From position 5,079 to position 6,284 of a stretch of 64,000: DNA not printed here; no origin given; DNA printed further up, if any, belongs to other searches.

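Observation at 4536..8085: Retron-like locus: RT with VTG motif, candidate msr/msd, and a coupled PRTase + DprA/SLOG-like gene pair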

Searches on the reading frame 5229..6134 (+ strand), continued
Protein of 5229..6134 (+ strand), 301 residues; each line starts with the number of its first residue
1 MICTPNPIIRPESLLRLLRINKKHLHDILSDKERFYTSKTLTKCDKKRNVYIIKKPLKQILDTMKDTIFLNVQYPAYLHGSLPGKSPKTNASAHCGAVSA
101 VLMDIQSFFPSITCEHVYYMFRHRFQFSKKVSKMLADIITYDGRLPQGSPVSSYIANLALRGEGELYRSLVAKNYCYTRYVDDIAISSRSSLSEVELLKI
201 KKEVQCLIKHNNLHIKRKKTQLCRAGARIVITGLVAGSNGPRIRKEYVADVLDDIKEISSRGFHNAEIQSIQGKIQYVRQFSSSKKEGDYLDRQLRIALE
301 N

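Call 62: find_related_loci(query=A6, collection=genome_contigs, flank=5000)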
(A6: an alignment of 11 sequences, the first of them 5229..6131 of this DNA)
Query A6 (301 aa) in genome_contigs; peptide patterns used: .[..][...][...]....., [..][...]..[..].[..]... (x = any residue, [..] = any of these).
583 stretches matched a pattern; 446 encode a relative of the query (tblastn E <= 1e-3); the best 80 are kept; 80 distinct loci.
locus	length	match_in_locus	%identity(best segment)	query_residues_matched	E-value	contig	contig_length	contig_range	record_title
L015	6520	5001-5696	37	7-238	8e-44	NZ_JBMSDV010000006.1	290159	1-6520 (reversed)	Variovorax sp. VNK109 contig6, whole genome shotgun sequence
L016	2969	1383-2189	35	7-270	3e-41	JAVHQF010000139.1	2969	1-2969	MAG: Sideroxydans sp. isolate WB02no21_52_32 NODE_23757_length_2969_cov_16_997941, whole genome shotgun sequence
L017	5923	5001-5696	36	7-238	2e-40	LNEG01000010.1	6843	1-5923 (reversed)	MAG: Burkholderiales bacterium Ga0074133 Ga0074133_1009.1, whole genome shotgun sequence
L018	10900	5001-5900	32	7-295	2e-40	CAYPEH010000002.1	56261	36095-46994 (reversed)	MAG TPA_asm: uncultured Chromatiales bacterium isolate binchicken_co172_106 genome assembly, contig: NODE_304_length_562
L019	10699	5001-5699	37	6-235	3e-39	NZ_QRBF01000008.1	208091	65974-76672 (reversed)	Dyella psychrodurans strain 4MSK11 scaffold8, whole genome shotgun sequence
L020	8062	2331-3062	34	57-300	7e-38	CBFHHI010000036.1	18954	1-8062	MAG: Methylophilaceae bacterium isolate AGTU_45_bin_4_orig genome assembly, contig: AGTU_45_bin_4_orig_AGTU_45_c_0000000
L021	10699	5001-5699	37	6-235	6e-38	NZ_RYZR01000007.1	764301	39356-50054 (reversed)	Dyella dinghuensis strain DHOA06 scaffold7, whole genome shotgun sequence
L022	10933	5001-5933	31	12-299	1e-37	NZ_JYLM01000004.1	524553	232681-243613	Pseudomonas orientalis strain DSM 17489 4_524553_15.3692, whole genome shotgun sequence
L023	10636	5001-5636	37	35-245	7e-38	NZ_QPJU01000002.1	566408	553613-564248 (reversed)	Extensimonas vulgaris strain DSM 100911 Ga0244581_102, whole genome shotgun sequence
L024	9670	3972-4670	36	6-235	1e-37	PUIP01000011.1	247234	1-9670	Massilia phosphatilytica strain 12-OD1 Scaffold11_1, whole genome shotgun sequence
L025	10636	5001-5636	37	35-245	7e-38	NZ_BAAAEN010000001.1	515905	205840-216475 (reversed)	Pigmentiphaga daeguensis strain JCM 14330 sequence01, whole genome shotgun sequence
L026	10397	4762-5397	37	35-245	7e-38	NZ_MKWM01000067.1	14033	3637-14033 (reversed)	MAG: Thiobacillus sp. 63-78 SCNpilot_expt_300_bf_scaffold_762, whole genome shotgun sequence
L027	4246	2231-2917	36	7-235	3e-37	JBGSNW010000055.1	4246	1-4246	MAG: Burkholderiaceae bacterium isolate JTS-AC255 k141_1490454, whole genome shotgun sequence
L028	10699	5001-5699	36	6-235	2e-37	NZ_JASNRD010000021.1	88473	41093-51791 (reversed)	Massilia sp. YIM B02763 strain YIIM B02763 Scaffold21, whole genome shotgun sequence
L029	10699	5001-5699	36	6-235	6e-37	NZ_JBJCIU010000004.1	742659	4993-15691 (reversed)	Massilia sp. TN1-12 TN-12_4, whole genome shotgun sequence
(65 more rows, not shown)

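Call 86: search_protein_families(library=padloc, proteins=[P0003, P0004, P0005, P0009, P0010, P0011], max_evalue=1e-40)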
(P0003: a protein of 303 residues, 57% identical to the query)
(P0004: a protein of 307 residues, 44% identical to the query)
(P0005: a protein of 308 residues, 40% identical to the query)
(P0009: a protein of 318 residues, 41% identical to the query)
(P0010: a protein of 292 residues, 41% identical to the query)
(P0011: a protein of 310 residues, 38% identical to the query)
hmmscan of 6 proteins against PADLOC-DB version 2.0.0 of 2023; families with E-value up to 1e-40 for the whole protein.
P0003 (303 aa): 5 families
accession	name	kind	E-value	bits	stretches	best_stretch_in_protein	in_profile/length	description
PDLC02952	RT_VI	-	3.4e-63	211.6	1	6-291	4-278/279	-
PDLC02941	RT_II-A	-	3.9e-46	155.6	1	9-294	14-291/309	-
PDLC02951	RT_V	-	1e-43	148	1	3-234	6-243/385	-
PDLC02946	RT_III-A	-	1.3e-43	147.4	1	8-257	34-276/330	-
PDLC02943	RT_III-A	-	6.6e-41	138.3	0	7-287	21-304/322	-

P0004 (307 aa): 19 families
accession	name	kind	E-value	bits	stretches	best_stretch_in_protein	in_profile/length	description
PDLC02952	RT_VI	-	6.6e-75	250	1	7-290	4-276/279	-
PDLC02941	RT_II-A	-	9.5e-58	193.8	1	9-291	13-287/309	-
PDLC02946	RT_III-A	-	1.9e-54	183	1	10-298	35-325/330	-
PDLC02951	RT_V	-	1.8e-52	176.8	1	4-288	6-301/385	-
PDLC02956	RT_XIII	-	2.3e-51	173.3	0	144-303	269-426/469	-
PDLC02942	RT_III-A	-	9.5e-51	170.9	1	11-292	44-327/341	-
PDLC02943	RT_III-A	-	2.8e-50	169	1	9-291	22-307/322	-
PDLC02960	RT-Protease_XI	-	2.3e-49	166.7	1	8-266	5-268/506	single gene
PDLC02959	RT-Protease_XI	-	4.1e-49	165.9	1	8-266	7-271/510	single gene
PDLC02962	RT-TIR_XII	-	1.8e-48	163.6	1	9-274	14-285/478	single gene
PDLC02961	RT-TIR_XII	-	2e-47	160.2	1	10-271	15-284/475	single gene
PDLC02947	RT_IV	-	6.1e-46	155.3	1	4-303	5-307/386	-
PDLC02940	RT_II-A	-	3.8e-45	152.4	1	20-289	195-457/477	-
PDLC03739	RT_Ec107-like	-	2.1e-44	150.1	1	25-293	25-298/307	retron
PDLC02967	RT-Toprim_I-C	-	5.5e-44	148.8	1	9-287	6-298/549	single gene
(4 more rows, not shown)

P0005 (308 aa): 19 families
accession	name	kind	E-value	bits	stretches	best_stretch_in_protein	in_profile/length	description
PDLC02952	RT_VI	-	3.6e-76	254.1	1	9-296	4-278/279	-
PDLC02951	RT_V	-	1.1e-59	200.6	1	5-296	5-305/385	-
PDLC02941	RT_II-A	-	5.6e-58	194.5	1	11-302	13-294/309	-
PDLC02943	RT_III-A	-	6.8e-56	187.5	1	9-295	20-307/322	-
PDLC02946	RT_III-A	-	2e-55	186.2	1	11-299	34-322/330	-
PDLC02942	RT_III-A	-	9.5e-54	180.7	1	9-295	39-326/341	-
PDLC02959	RT-Protease_XI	-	3.6e-51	172.6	1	11-294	8-308/510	single gene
PDLC02960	RT-Protease_XI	-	4.2e-51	172.4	1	11-295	6-306/506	single gene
PDLC03739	RT_Ec107-like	-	4.5e-49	165.5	1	18-294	16-295/307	retron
PDLC02956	RT_XIII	-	8.7e-49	164.8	0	147-299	270-418/469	-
PDLC02962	RT-TIR_XII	-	6.1e-48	161.8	1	11-280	14-287/478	single gene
PDLC02961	RT-TIR_XII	-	3.8e-47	159.3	1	12-275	15-284/475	single gene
PDLC02944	RT_III-A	-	5.1e-47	159.3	0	144-299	200-363/597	-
PDLC02940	RT_II-A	-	8.3e-47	157.9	1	13-293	186-457/477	-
PDLC02947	RT_IV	-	4.7e-44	149.1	1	6-279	5-285/386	-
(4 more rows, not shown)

P0009 (318 aa): 13 families
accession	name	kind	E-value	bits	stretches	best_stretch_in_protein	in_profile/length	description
PDLC02952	RT_VI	-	1.1e-73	245.9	1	6-294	1-276/279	-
PDLC02951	RT_V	-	5.6e-58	194.9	1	5-277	5-280/385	-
PDLC02941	RT_II-A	-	1.5e-51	173.5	1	11-300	13-292/309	-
PDLC02946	RT_III-A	-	2.4e-50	169.5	1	11-289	34-312/330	-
PDLC02943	RT_III-A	-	4.6e-49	165.1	1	10-299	21-311/322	-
PDLC02942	RT_III-A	-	1e-46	157.6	1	11-294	42-325/341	-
PDLC02959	RT-Protease_XI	-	4.9e-46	155.7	1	12-280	9-281/510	single gene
PDLC02960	RT-Protease_XI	-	5.8e-46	155.5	1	12-280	7-278/506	single gene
PDLC02962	RT-TIR_XII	-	6.3e-46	155.2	1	13-279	16-285/478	single gene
PDLC02961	RT-TIR_XII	-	9.8e-46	154.6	1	14-297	17-306/475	single gene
PDLC02947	RT_IV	-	2.2e-45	153.4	1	5-301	4-302/386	-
PDLC03739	RT_Ec107-like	-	1.6e-42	144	1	18-293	16-294/307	retron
PDLC02940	RT_II-A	-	6.8e-42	141.7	1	13-293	186-457/477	-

P0010 (292 aa): 19 families
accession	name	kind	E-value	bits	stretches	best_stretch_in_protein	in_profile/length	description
PDLC02952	RT_VI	-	3.7e-73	244.2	1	2-280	13-278/279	-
PDLC02951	RT_V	-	4.5e-55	185.4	1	1-251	17-270/385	-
PDLC02943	RT_III-A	-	3.3e-54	182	1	3-279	30-307/322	-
PDLC02941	RT_II-A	-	3.4e-53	178.8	1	1-286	19-294/309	-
PDLC02946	RT_III-A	-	2.7e-52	176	1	3-281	42-320/330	-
PDLC02942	RT_III-A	-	2.3e-51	172.9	1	2-279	49-326/341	-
PDLC03739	RT_Ec107-like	-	1.1e-49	167.4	1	12-278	26-295/307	retron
PDLC02956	RT_XIII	-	1.8e-49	167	1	15-282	138-417/469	-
PDLC02960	RT-Protease_XI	-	1.7e-48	163.9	1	2-279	13-306/506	single gene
PDLC02959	RT-Protease_XI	-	1.7e-48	163.8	1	2-278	15-308/510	single gene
PDLC02962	RT-TIR_XII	-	2.3e-47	160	1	5-264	24-287/478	single gene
PDLC02961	RT-TIR_XII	-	2.9e-47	159.7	1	18-256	39-281/475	single gene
PDLC02940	RT_II-A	-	8.4e-46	154.6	1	1-277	190-457/477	-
PDLC02967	RT-Toprim_I-C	-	3.1e-44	149.7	1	10-276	26-299/549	single gene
PDLC02944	RT_III-A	-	4.5e-44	149.6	0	129-283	201-363/597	-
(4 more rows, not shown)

P0011 (310 aa): 10 families
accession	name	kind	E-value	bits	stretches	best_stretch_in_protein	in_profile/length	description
PDLC02952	RT_VI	-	3.1e-66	221.5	1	8-296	1-276/279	-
PDLC02951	RT_V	-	1.5e-54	183.7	1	7-304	5-311/385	-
PDLC02941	RT_II-A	-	1.4e-45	153.8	1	13-304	13-294/309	-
PDLC02943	RT_III-A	-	4.1e-45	152.1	1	12-292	21-302/322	-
PDLC02946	RT_III-A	-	1.1e-44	150.9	1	13-306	34-327/330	-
PDLC02959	RT-Protease_XI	-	5.7e-43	145.6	1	13-281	8-280/510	single gene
PDLC02960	RT-Protease_XI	-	1e-42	144.8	1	13-279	6-275/506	single gene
PDLC02962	RT-TIR_XII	-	3e-42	143.1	1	14-284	15-288/478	single gene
PDLC02961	RT-TIR_XII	-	1.3e-41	141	1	16-278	17-284/475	single gene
PDLC02942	RT_III-A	-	1.7e-41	140.5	1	13-295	42-324/341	-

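Call 94: search_protein_families(library=ncbifam, proteins=[window:5229-6131:+], max_evalue=0.01)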
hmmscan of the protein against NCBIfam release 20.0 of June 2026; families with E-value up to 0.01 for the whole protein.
window:5229-6131:+ (301 aa): 8 families
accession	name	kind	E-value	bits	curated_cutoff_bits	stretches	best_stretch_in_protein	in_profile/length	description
NF038233.2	retron_St85_RT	exception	1.9e-41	142.2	235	1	13-283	2-278/289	retron St85 family RNA-directed DNA polymerase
NF038237.1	retron_Ec67_fus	exception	2.1e-29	102.4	450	1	48-286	50-319/572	retron Ec67 family RNA-directed DNA polymerase/endonuclease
NF042941.1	Retron_TIR_antiphage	equivalog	4e-29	101.7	600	1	14-270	5-277/464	TIR domain-containing anti-phage reverse transcriptase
NF041747.1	Drt3a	equivalog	3.2e-13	49.8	200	1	101-225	114-240/412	antiviral reverse transcriptase Drt3a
TIGR04416.1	group_II_RT_mat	equivalog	3.7e-11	42.7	300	1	99-226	124-255/353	group II intron reverse transcriptase/maturase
NF041746.1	Drt2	equivalog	5.2e-09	35.8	390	1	139-223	218-299/416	antiviral reverse transcriptase Drt2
TIGR04499.1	abortive_AbiA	subfamily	4e-06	25.8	250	1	103-224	151-292/615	AbiA family abortive infection protein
NF041748.1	Drt3b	equivalog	0.0039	15.9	350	1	170-222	265-314/647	antiviral reverse transcriptase Drt3b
